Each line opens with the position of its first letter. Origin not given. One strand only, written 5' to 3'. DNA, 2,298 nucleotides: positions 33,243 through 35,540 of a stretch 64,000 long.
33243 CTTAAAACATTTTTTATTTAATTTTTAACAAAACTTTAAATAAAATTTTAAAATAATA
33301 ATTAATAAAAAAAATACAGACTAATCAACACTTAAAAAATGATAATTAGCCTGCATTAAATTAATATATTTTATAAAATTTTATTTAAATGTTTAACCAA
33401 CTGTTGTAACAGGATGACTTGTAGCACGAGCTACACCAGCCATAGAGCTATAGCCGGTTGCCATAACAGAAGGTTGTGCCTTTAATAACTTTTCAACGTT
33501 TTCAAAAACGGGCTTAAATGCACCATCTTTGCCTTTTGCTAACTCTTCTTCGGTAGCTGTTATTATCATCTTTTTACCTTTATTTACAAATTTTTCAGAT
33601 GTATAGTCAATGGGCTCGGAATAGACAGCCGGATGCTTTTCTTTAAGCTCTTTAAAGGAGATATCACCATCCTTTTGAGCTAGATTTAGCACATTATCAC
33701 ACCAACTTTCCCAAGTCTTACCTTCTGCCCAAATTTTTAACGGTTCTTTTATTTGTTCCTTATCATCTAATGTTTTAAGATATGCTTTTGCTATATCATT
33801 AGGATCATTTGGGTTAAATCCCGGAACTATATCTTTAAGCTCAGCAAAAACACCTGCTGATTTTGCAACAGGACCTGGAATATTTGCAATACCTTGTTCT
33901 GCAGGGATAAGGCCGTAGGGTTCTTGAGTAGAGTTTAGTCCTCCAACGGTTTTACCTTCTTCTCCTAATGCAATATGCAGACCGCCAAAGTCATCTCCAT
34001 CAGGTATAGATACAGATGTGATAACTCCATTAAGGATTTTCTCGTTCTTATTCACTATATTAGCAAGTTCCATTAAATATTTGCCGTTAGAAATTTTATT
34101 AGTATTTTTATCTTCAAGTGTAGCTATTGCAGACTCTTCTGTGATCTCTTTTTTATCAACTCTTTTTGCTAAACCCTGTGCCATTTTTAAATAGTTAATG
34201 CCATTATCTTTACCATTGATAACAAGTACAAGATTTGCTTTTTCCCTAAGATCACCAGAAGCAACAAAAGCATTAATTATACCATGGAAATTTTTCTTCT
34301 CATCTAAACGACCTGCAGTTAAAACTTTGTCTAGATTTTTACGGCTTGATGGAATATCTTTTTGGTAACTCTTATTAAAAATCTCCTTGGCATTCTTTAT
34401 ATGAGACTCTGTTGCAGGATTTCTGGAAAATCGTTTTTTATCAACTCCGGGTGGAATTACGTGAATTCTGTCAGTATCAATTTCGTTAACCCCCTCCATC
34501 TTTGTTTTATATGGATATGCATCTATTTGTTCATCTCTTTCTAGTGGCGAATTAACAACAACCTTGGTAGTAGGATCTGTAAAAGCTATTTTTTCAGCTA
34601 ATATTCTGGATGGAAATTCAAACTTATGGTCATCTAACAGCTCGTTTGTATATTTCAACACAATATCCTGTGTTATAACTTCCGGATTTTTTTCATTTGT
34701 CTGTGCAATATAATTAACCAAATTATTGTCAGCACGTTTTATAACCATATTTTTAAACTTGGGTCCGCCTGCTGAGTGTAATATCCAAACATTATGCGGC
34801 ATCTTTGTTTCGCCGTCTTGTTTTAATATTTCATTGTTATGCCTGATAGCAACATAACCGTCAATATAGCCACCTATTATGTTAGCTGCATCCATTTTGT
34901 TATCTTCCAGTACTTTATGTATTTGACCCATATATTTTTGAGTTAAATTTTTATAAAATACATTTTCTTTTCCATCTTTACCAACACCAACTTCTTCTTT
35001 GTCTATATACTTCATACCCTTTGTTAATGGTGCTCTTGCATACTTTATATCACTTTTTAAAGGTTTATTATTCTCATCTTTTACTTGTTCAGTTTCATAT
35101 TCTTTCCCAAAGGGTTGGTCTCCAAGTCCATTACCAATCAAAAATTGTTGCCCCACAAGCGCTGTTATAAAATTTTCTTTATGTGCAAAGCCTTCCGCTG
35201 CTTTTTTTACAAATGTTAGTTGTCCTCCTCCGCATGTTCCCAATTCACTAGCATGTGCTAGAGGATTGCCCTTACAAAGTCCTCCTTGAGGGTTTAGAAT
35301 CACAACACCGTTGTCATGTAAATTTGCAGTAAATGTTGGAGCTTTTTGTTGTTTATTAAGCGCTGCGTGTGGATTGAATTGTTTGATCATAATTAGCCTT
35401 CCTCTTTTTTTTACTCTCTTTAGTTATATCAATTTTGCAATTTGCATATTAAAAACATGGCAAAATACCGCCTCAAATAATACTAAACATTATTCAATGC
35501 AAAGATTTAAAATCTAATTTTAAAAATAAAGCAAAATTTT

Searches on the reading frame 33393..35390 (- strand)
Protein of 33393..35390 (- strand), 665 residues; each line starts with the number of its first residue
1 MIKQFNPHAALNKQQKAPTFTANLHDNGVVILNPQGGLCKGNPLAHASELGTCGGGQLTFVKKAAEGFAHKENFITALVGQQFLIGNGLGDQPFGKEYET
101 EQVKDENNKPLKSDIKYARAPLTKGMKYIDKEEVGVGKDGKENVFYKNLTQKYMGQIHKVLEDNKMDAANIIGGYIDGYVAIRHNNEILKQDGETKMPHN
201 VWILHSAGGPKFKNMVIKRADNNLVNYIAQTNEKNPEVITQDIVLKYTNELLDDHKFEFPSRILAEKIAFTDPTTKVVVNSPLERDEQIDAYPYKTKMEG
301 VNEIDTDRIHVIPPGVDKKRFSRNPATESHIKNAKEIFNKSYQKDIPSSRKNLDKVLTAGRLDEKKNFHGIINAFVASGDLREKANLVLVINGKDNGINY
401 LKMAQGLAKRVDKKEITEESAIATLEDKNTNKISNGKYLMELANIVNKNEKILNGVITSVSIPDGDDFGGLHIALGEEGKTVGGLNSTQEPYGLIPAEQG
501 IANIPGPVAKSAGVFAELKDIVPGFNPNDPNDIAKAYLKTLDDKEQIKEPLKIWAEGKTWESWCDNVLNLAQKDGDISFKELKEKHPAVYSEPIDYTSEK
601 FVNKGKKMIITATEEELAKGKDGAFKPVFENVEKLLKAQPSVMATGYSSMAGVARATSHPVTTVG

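Call 29: search_protein_families(library=pfam, proteins=[window:33393-35390:-])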
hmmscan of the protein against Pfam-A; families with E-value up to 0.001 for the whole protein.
window:33393-35390:- (665 aa): 1 family
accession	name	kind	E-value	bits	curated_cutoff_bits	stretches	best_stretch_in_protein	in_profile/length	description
PF00534.26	Glycos_transf_1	-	0.0006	19.8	26.4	0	347-404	9-62/172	Glycosyl transferases group 1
